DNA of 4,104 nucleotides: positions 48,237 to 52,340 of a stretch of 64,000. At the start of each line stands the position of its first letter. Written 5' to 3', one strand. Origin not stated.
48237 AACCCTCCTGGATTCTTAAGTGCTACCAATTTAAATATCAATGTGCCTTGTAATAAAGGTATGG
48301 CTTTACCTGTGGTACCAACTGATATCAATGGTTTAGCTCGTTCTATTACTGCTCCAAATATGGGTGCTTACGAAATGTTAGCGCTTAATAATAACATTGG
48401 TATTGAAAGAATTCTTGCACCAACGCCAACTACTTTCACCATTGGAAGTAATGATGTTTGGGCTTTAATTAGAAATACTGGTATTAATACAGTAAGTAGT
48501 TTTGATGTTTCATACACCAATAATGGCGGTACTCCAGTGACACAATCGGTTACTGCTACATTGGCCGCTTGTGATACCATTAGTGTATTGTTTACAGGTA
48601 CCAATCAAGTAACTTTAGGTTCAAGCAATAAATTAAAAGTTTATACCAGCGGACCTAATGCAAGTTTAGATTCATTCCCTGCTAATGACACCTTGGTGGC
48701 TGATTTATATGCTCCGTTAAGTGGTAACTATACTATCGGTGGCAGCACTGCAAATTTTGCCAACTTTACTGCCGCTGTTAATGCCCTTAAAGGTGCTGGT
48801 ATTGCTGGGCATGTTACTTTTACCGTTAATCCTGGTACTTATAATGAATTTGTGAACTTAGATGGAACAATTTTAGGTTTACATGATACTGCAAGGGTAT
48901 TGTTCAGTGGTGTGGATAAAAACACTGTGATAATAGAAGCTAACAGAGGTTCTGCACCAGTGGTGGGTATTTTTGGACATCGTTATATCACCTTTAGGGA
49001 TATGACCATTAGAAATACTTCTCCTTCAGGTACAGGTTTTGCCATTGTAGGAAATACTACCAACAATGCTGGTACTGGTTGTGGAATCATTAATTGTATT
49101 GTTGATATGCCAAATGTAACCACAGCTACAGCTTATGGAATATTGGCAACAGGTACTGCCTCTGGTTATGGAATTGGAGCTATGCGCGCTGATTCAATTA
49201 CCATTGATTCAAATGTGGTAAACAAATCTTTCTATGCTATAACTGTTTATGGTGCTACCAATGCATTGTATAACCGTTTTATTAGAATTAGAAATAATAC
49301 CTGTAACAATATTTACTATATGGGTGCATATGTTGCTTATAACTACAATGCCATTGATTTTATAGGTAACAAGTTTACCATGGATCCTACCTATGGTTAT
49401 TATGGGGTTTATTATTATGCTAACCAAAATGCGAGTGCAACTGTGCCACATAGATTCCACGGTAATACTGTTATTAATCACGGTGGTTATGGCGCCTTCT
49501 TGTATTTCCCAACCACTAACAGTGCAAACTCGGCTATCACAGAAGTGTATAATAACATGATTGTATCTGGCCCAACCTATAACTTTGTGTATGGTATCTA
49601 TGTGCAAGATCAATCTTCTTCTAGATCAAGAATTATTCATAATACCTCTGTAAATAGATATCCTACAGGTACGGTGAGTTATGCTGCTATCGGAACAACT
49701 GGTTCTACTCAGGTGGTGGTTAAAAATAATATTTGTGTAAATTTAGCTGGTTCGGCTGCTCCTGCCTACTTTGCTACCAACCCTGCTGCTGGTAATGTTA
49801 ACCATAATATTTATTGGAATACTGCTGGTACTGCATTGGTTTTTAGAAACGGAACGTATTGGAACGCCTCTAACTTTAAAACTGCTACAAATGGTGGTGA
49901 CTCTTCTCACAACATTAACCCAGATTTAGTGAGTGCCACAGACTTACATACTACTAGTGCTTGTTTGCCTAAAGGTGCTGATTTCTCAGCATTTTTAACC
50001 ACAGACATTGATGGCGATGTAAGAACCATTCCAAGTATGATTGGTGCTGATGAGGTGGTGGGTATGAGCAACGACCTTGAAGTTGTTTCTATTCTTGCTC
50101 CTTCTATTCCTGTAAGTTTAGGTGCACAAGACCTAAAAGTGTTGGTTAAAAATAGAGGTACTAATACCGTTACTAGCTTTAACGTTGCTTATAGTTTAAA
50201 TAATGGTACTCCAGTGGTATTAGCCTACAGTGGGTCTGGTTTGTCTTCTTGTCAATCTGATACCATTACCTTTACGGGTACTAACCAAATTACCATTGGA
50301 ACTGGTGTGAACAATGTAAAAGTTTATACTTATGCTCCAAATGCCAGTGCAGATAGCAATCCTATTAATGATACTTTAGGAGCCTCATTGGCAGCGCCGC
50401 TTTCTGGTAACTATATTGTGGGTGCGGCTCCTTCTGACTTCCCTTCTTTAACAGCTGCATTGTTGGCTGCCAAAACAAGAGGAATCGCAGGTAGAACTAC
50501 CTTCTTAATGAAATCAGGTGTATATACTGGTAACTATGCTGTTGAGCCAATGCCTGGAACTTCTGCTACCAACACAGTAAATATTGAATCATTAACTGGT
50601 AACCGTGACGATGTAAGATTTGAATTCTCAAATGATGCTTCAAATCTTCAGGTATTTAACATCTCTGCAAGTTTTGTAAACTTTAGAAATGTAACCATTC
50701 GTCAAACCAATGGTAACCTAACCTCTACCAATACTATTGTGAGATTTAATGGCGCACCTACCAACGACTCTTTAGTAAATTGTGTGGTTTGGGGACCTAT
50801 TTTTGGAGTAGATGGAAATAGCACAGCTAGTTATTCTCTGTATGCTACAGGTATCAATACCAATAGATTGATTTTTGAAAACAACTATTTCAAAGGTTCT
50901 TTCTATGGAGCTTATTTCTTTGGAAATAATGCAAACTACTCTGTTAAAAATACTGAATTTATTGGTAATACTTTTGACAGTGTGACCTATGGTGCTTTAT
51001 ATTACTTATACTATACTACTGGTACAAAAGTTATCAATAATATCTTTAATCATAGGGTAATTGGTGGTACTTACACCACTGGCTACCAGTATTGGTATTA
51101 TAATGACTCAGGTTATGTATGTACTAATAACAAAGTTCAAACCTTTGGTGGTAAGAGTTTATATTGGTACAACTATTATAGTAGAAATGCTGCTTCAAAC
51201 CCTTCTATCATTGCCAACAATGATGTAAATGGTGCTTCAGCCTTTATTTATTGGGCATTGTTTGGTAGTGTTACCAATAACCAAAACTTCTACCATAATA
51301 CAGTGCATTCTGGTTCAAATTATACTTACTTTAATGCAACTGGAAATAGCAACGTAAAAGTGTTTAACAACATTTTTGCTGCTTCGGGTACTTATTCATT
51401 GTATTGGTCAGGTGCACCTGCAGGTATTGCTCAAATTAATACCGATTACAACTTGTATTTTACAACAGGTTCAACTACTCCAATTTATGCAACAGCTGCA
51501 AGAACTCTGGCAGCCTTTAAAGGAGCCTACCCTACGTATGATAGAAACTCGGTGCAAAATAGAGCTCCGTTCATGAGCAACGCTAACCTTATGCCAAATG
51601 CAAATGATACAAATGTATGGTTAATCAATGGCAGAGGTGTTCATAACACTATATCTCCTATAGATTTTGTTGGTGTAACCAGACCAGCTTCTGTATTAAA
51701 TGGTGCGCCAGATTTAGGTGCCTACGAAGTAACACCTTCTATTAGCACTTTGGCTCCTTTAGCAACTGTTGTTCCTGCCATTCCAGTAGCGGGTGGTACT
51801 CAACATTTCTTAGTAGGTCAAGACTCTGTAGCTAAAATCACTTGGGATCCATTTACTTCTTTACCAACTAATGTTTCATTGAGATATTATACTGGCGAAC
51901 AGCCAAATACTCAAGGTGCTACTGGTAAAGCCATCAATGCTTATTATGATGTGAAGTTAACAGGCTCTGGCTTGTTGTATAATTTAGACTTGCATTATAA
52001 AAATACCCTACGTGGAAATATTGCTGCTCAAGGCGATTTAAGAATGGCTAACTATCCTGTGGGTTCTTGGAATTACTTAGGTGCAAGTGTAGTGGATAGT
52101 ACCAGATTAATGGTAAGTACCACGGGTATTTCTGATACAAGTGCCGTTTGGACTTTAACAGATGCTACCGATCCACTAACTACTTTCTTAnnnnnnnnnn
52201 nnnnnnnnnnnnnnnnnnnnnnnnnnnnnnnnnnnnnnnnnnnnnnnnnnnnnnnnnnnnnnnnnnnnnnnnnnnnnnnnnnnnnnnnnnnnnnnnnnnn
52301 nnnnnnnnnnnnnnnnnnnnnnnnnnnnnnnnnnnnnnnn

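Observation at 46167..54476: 2769-aa protein combining a discoidin-like lectin domain, three (CARDB + pectin-lyase-fold beta-helix) super-repeats and three Ig-like repeats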

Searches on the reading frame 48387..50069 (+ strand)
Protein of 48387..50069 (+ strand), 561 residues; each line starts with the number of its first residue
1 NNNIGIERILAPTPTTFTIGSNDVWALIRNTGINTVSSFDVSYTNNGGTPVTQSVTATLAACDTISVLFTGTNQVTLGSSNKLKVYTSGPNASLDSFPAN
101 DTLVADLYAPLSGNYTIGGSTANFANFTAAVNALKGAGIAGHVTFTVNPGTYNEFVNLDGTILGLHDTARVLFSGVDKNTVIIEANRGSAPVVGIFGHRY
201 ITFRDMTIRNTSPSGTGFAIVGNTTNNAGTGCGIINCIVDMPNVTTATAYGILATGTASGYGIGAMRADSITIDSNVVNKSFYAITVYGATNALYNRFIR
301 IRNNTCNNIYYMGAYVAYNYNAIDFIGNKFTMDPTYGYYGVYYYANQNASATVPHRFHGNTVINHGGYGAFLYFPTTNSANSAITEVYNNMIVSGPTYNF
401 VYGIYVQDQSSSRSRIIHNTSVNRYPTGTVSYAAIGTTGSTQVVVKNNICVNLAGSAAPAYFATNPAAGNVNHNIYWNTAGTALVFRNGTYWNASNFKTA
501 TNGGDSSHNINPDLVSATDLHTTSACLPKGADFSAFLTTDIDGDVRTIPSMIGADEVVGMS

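Call 9: search_protein_families(library=pfam, proteins=[window:48387-50069:+], max_evalue=5)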
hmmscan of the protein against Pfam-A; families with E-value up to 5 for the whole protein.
window:48387-50069:+ (561 aa): 2 families
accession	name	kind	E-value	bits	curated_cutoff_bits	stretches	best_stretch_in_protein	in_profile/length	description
PF07705.17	CARDB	-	0.051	14.2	22.7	1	18-87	17-83/101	CARDB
PF06752.17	E_Pc_C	-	2.9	8.2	25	1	420-460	129-167/231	Enhancer of Polycomb C-terminus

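Call 33: search_protein_families(library=ncbifam, proteins=[window:48390-50069:+], max_evalue=5)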
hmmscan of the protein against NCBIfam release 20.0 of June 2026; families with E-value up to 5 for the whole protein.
window:48390-50069:+ (560 aa): 0 families

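Call 68: search_protein_representatives(protein=window:48390-50069:+)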
Query: 560 residues. Proteins with E-value up to 0.001 (for the whole library): 3164; up to 1e-10: 2145; up to 1e-30: 795. The best 150 are listed.
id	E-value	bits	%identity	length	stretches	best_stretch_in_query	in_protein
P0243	0.0e+00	3142.2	40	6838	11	2-559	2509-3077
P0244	0.0e+00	1385.2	33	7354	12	1-559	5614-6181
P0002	0.0e+00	1311.9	52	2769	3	1-560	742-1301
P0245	0.0e+00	1287.1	42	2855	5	2-559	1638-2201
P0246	0.0e+00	1133.6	35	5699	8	15-559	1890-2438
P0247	0.0e+00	1081.8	33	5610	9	1-559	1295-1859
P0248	0.0e+00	1062.8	34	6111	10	15-558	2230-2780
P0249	0.0e+00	1040.6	32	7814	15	1-557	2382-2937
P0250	0.0e+00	1011.4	42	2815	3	2-555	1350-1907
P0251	9.7e-297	1001.6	43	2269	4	2-558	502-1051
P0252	1.6e-276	934.9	32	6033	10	1-559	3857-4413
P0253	1.7e-248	842.4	39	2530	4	3-554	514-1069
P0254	9.4e-240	813.5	39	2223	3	1-557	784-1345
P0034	5.3e-239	811.0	38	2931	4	1-555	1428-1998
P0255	1.2e-233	793.4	33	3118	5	2-545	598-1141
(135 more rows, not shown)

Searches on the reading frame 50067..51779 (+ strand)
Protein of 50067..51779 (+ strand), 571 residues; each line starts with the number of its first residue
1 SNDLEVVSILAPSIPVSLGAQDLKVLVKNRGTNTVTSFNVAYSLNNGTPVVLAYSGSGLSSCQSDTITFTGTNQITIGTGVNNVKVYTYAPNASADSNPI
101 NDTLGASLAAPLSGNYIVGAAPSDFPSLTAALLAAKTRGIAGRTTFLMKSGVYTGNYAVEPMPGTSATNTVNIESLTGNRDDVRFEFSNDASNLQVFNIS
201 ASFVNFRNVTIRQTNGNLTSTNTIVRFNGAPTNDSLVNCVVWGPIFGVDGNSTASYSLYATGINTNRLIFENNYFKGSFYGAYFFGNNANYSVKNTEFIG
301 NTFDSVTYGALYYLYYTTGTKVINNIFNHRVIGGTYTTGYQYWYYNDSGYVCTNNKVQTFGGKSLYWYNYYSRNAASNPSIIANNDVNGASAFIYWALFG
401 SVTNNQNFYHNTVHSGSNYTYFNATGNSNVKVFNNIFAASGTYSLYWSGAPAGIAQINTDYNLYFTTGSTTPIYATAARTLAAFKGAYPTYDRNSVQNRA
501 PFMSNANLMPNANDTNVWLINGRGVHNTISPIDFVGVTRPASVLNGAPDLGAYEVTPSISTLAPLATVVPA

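Call 9: search_protein_families(library=pfam, proteins=[window:50067-51779:+], max_evalue=5)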
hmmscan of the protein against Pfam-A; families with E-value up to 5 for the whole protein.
window:50067-51779:+ (571 aa): 2 families
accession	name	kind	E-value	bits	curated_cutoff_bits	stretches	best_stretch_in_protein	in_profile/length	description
PF07705.17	CARDB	-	0.0018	18.9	22.7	1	2-93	2-88/101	CARDB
PF18683.7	ChiW_Ig_like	-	0.78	10.3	27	1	22-94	19-90/106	Chitinase W immunoglobulin-like domain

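Call 33: search_protein_families(library=ncbifam, proteins=[window:50070-51746:+], max_evalue=5)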
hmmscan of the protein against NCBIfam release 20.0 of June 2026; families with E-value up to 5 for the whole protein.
window:50070-51746:+ (559 aa): 1 family
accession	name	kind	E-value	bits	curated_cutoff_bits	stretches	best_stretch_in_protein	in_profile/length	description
NF041518.1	choice_anch_Q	domain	0.037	14.3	25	1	526-554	32-57/58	choice-of-anchor Q domain-containing protein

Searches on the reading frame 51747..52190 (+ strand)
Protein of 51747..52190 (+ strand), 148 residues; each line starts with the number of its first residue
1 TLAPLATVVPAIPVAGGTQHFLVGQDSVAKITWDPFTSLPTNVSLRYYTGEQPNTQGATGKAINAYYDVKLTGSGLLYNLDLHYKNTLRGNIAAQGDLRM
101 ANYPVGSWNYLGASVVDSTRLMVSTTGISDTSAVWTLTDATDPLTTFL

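Call 9: search_protein_families(library=pfam, proteins=[window:51777-52190:+], max_evalue=5)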
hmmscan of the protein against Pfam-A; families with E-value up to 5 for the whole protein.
window:51777-52190:+ (138 aa): 0 families

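Call 33: search_protein_families(library=ncbifam, proteins=[window:51747-52190:+], max_evalue=5)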
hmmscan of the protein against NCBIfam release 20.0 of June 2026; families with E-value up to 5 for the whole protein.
window:51747-52190:+ (148 aa): 0 families
